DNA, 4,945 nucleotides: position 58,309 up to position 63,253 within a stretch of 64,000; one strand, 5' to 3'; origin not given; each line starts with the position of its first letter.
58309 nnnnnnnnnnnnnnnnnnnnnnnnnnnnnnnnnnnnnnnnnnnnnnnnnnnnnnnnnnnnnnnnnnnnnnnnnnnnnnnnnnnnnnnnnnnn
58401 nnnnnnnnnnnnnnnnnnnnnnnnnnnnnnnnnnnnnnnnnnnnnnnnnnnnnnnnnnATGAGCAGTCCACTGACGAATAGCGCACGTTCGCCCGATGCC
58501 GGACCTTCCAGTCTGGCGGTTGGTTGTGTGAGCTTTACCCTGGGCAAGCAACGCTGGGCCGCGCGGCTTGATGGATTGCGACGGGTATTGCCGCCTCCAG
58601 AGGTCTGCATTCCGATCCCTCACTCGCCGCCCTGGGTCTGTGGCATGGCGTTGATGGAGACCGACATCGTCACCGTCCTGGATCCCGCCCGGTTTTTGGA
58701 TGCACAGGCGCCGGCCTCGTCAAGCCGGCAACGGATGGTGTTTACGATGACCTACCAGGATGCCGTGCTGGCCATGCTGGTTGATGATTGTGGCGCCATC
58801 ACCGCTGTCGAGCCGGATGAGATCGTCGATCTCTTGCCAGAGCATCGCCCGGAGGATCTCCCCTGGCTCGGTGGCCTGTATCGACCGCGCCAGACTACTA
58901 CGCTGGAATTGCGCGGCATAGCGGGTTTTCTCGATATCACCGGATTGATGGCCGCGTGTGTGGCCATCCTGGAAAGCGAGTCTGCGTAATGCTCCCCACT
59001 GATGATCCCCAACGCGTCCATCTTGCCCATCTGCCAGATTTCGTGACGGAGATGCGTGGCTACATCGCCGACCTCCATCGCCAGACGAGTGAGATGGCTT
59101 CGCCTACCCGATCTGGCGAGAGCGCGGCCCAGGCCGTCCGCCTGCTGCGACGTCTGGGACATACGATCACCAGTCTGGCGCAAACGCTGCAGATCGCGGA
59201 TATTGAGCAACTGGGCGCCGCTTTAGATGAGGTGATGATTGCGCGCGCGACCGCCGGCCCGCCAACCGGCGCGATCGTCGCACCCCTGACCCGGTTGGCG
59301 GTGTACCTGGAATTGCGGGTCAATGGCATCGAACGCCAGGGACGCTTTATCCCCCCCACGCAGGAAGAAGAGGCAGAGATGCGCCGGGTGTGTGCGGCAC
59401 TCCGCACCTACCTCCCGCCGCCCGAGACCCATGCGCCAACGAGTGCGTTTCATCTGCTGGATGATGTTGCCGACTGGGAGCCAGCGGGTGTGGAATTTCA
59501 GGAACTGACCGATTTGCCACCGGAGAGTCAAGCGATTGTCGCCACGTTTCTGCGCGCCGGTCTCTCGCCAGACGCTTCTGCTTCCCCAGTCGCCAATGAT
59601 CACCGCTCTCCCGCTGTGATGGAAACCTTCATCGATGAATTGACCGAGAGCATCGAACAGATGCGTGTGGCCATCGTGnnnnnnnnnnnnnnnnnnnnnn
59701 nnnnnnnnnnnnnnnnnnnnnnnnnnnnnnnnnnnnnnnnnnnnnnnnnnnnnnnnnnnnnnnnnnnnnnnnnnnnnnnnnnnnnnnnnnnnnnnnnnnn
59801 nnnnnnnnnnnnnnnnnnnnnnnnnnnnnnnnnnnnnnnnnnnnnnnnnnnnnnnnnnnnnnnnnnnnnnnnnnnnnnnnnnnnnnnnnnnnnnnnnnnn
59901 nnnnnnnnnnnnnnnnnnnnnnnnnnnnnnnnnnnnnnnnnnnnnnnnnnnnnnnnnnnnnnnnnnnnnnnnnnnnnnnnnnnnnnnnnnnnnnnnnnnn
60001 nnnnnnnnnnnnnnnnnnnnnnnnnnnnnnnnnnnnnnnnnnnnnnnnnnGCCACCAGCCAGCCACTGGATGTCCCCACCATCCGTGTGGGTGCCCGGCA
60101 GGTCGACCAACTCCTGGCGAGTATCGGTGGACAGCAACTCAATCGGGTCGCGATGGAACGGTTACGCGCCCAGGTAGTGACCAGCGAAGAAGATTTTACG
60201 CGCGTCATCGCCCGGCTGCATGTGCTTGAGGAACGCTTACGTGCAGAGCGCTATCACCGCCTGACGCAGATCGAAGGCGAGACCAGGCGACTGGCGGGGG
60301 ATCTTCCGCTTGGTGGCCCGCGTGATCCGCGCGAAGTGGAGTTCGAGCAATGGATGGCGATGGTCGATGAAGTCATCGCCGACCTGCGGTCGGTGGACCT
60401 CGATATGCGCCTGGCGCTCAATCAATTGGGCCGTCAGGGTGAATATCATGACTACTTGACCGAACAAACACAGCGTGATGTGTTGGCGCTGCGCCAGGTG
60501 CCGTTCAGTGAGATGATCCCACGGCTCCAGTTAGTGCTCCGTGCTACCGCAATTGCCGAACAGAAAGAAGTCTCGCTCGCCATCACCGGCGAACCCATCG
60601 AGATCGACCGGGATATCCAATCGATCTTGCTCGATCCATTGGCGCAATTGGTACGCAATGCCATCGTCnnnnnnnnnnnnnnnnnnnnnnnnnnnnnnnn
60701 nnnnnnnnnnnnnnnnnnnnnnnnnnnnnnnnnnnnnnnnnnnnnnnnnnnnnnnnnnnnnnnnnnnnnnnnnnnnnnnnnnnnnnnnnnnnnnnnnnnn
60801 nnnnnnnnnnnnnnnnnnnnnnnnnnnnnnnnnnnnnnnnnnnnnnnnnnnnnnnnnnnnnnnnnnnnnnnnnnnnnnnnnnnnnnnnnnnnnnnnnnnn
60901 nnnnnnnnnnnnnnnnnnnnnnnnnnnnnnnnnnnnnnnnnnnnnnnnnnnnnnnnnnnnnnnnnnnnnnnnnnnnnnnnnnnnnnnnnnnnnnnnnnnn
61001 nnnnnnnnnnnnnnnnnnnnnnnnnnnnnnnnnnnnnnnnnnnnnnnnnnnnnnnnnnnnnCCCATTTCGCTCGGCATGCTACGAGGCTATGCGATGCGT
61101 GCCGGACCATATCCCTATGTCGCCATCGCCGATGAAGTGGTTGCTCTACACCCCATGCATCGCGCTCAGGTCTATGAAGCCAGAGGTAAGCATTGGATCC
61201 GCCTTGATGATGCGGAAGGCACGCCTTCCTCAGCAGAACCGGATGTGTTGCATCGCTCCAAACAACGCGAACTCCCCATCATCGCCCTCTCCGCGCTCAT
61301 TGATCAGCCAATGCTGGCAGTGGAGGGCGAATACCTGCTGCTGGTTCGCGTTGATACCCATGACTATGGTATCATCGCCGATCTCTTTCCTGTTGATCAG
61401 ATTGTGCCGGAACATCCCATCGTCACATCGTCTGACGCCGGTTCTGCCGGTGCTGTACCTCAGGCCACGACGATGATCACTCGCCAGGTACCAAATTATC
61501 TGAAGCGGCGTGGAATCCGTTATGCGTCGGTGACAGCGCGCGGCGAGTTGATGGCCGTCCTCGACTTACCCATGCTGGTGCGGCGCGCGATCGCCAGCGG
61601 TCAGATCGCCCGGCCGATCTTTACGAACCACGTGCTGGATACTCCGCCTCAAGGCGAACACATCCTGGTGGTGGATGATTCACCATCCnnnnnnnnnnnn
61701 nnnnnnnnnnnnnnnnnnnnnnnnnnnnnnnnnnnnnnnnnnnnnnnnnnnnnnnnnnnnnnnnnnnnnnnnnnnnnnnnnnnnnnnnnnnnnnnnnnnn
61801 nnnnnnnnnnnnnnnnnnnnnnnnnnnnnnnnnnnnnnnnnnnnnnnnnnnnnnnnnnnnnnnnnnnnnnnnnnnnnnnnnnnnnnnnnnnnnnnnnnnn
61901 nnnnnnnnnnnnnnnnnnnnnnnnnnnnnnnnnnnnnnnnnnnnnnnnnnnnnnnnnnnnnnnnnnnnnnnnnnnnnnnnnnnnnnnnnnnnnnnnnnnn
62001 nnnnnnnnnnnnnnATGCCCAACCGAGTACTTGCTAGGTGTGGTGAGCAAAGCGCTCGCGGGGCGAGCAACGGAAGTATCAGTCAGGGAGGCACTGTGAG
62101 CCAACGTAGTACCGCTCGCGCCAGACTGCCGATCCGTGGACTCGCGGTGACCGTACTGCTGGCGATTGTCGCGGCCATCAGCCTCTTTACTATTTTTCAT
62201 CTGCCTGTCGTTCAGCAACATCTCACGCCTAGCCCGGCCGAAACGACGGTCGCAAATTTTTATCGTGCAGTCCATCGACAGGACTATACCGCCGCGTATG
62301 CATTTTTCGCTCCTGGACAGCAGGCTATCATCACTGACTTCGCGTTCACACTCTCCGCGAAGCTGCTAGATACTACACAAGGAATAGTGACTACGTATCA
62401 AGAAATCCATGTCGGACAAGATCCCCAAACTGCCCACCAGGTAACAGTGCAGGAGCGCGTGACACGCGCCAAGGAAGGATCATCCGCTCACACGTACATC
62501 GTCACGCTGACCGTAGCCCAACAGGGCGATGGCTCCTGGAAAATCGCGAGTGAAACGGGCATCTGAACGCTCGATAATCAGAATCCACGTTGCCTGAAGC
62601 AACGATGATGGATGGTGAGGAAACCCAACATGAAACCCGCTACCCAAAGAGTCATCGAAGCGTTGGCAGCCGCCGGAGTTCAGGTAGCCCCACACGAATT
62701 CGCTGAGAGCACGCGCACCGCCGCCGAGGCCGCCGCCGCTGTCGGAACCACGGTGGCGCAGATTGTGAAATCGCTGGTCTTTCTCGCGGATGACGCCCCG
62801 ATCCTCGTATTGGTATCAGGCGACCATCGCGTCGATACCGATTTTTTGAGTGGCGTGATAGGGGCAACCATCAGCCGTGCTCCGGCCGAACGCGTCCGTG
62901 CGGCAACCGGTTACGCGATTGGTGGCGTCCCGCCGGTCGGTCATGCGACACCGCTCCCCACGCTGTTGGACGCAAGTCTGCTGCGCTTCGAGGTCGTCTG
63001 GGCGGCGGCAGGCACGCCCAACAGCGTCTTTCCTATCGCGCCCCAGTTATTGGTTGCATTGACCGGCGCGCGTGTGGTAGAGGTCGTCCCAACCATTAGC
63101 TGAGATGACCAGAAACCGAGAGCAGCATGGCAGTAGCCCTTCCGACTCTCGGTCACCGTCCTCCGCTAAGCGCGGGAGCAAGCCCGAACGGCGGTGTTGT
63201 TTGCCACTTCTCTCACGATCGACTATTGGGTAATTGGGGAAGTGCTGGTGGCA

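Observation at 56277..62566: Translationally coupled chemosensory-like operon with a DUF4388 protein but no MCP, CheR or CheB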

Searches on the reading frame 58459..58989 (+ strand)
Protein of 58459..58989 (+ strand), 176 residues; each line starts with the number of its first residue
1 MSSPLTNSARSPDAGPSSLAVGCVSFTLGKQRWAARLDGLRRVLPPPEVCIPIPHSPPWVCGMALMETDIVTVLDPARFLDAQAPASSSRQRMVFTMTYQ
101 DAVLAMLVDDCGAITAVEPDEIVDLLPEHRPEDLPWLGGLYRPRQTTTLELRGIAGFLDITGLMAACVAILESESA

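Call 3: search_protein_families(library=pfam, proteins=[window:58459-58989:+], max_evalue=0.01)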
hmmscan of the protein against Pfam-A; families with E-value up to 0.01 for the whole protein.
window:58459-58989:+ (176 aa): 1 family
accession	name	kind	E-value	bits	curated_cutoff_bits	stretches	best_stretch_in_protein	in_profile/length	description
PF01584.24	CheW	-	1.1e-13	51.4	23.5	1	23-126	2-103/138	CheW-like domain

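Call 34: search_protein_families(library=ncbifam, proteins=[window:58459-58989:+], max_evalue=0.01)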
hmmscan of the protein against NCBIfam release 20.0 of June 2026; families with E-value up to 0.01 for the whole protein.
window:58459-58989:+ (176 aa): 0 families

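Call 47: search_solved_structures(query=window:58459-58986:+, max_evalue=1)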
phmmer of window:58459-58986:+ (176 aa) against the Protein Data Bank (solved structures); distinct sequences matched with E-value up to 1: 3.
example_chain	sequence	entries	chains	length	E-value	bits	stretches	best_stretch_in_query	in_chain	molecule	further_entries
3ja6_A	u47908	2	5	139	0.73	13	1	24-116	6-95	Chemotaxis protein CheW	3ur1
4jpb_W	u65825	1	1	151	0.76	13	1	23-116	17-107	Chemotaxis protein CheW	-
1k0s_A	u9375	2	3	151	0.77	13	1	23-116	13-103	CHEMOTAXIS PROTEIN CHEW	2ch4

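Call 59: search_solved_structures(query=A5, max_evalue=1, show_alignments=3)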
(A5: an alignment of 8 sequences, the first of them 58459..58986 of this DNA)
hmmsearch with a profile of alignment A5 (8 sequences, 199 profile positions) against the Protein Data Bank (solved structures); distinct sequences matched with E-value up to 1: 8.
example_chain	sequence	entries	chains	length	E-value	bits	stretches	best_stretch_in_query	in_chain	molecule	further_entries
4jpb_W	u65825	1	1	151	6.6e-06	29.1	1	33-137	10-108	Chemotaxis protein CheW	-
1k0s_A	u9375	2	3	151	8.6e-06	28.7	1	35-137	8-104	CHEMOTAXIS PROTEIN CHEW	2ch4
3ja6_A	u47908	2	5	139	1.8e-05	27.7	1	37-137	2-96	Chemotaxis protein CheW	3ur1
2qdl_A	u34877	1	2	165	0.00072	22.4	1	39-140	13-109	Chemotaxis signal transduction protein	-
2ho9_A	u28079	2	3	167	0.028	17.2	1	38-146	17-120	Chemotaxis protein cheW | CheW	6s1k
8c5v_E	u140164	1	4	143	0.043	16.6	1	41-147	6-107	Chemotaxis protein CheW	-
9l84_R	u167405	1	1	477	0.73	12.6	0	70-136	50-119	Beta-1 adrenergic receptor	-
8s2t_R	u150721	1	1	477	0.86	12.4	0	70-136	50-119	Beta-1 adrenergic receptor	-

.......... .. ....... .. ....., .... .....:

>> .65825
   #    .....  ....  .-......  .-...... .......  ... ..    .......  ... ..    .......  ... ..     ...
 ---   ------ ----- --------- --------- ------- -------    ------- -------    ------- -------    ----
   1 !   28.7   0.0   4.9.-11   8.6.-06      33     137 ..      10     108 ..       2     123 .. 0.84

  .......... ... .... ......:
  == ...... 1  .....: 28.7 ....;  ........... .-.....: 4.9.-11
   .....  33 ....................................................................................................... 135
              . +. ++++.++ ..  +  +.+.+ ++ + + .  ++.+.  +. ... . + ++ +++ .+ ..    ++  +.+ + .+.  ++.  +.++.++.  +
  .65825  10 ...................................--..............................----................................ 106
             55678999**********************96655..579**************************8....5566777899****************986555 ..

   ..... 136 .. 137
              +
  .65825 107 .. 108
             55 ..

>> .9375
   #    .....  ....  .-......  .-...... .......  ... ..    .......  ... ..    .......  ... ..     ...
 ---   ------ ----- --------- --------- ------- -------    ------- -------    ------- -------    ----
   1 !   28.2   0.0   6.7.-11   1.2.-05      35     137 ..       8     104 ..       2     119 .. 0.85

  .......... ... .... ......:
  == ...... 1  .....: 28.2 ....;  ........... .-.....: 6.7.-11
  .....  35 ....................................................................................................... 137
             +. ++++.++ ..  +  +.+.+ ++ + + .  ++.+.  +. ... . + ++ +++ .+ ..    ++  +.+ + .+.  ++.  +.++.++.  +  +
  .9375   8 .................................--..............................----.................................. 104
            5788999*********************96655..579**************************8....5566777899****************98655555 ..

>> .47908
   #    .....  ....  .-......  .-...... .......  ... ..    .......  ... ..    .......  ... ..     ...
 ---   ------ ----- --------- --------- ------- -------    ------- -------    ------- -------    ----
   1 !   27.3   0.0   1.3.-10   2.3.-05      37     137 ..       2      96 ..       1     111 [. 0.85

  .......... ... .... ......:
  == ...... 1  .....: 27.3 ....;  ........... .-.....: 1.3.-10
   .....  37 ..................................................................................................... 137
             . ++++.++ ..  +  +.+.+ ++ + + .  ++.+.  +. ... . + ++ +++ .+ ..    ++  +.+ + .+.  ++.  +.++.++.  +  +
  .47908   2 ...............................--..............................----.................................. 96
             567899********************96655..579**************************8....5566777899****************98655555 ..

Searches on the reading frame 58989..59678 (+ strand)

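Call 36: search_protein_families(library=pfam, proteins=[window:58989-59678:+], max_evalue=10)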
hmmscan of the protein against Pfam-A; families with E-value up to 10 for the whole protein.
window:58989-59678:+ (230 aa): 1 family
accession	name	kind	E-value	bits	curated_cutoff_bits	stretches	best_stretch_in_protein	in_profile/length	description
PF01627.28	Hpt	-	6.1e-06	26.8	24.6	1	17-102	5-73/84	Hpt domain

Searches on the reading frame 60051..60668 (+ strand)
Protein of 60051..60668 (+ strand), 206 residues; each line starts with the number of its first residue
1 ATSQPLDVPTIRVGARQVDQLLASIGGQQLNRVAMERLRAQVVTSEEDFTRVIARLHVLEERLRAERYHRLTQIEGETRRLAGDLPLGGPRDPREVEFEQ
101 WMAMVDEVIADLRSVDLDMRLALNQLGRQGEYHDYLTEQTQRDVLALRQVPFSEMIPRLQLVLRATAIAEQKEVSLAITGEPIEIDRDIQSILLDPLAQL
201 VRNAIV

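Call 36: search_protein_families(library=pfam, proteins=[window:60051-60668:+], max_evalue=10)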
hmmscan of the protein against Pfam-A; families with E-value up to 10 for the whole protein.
window:60051-60668:+ (206 aa): 1 family
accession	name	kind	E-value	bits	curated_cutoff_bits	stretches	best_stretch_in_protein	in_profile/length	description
PF12808.12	Mto2_bdg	-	0.0058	17.3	22.3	1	53-82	3-32/52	Micro-tubular organiser Mto1 C-term Mto2-binding region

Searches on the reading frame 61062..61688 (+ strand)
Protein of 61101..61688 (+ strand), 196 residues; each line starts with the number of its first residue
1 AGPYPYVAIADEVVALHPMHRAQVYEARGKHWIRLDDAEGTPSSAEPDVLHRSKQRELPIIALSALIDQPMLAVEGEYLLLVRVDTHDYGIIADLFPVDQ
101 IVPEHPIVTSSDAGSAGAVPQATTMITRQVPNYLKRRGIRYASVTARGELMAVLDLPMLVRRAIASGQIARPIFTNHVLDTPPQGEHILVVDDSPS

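Call 36: search_protein_families(library=pfam, proteins=[window:61101-61688:+], max_evalue=10)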
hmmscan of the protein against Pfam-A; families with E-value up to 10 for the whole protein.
window:61101-61688:+ (196 aa): 0 families

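Call 82: search_solved_structures(query=A6, max_evalue=1, show_alignments=1)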
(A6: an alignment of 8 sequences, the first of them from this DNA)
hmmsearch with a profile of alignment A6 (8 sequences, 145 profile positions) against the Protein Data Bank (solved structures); distinct sequences matched with E-value up to 1: 6.
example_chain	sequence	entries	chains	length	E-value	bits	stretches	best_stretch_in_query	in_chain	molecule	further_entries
4jpb_A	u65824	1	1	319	5.8e-08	36.3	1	1-134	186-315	Chemotaxis protein CheA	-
2ch4_A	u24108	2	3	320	5.9e-08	36.3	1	1-134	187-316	CHEMOTAXIS PROTEIN CHEA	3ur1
3ja6_C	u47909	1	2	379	8.1e-08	35.8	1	1-134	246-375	Chemotaxis protein CheA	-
1b3q_A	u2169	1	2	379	2.2e-07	34.5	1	1-134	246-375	PROTEIN (CHEMOTAXIS PROTEIN CHEA)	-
8c5v_A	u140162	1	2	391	6.7e-07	32.9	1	1-137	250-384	Chemotaxis protein CheA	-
6s1k_A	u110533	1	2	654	1.7e-06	31.5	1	1-137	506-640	Chemotaxis protein CheA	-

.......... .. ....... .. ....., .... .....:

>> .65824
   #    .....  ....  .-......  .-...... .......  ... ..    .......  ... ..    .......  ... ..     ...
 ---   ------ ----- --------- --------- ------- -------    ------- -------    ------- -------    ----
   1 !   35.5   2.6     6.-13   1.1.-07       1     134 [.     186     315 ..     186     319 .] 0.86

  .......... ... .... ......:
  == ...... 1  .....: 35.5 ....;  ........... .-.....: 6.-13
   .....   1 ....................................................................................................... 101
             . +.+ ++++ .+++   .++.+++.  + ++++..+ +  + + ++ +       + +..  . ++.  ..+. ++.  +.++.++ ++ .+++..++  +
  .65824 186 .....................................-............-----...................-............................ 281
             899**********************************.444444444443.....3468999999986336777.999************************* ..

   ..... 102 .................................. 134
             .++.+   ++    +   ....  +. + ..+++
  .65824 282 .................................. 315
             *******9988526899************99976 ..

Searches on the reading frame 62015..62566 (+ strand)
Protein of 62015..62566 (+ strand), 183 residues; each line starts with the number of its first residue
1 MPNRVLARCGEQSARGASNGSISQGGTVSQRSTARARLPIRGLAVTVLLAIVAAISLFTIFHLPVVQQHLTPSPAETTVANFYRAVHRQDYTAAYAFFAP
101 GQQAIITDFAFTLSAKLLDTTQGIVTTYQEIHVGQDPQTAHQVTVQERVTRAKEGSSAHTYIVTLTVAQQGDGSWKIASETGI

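Call 3: search_protein_families(library=pfam, proteins=[window:62015-62566:+], max_evalue=0.01)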
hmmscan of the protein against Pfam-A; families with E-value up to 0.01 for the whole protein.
window:62015-62566:+ (183 aa): 3 families
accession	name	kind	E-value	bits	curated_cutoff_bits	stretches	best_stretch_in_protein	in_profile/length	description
PF13474.12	SnoaL_3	-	0.0003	21.6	22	1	77-179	3-113/121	SnoaL-like domain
PF16156.12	DUF4864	-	0.0033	18.1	27.1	1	83-179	16-106/117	Domain of unknown function (DUF4864)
PF14534.12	DUF4440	-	0.0091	16.9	25.2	0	124-177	55-107/107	Domain of unknown function (DUF4440)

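Call 34: search_protein_families(library=ncbifam, proteins=[window:62096-62566:+], max_evalue=0.01)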
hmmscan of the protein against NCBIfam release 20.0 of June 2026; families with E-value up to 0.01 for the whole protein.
window:62096-62566:+ (156 aa): 1 family
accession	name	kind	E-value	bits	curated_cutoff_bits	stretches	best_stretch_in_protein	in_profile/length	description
NF051431.1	Rv0361_Cterm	subfamily_domain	6.1e-07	29.7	37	1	16-150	7-138/140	Rv0361 family membrane protein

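Call 46: search_solved_structures(query=window:62096-62563:+, max_evalue=10)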
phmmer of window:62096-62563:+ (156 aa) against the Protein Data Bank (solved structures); distinct sequences matched with E-value up to 10: 0.

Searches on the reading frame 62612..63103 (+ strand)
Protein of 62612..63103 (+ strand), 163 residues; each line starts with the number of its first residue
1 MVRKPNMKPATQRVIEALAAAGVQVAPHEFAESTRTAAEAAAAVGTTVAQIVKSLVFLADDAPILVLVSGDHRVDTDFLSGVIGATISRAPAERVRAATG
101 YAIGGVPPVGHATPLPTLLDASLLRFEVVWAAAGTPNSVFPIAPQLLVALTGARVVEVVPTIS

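Call 3: search_protein_families(library=pfam, proteins=[window:62612-63103:+], max_evalue=0.01)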
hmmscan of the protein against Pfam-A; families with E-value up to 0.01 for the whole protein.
window:62612-63103:+ (163 aa): 1 family
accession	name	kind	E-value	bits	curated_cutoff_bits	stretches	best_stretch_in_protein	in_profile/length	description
PF04073.20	tRNA_edit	-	4.5e-27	95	25.5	1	32-147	2-120/123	Aminoacyl-tRNA editing domain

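Call 11: find_encoding_contigs(protein=window:62612-63103:+, flank=10000, max_places=4)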
Protein window:62612-63103:+ (163 aa): no gene with exactly this product is on record in the collection.
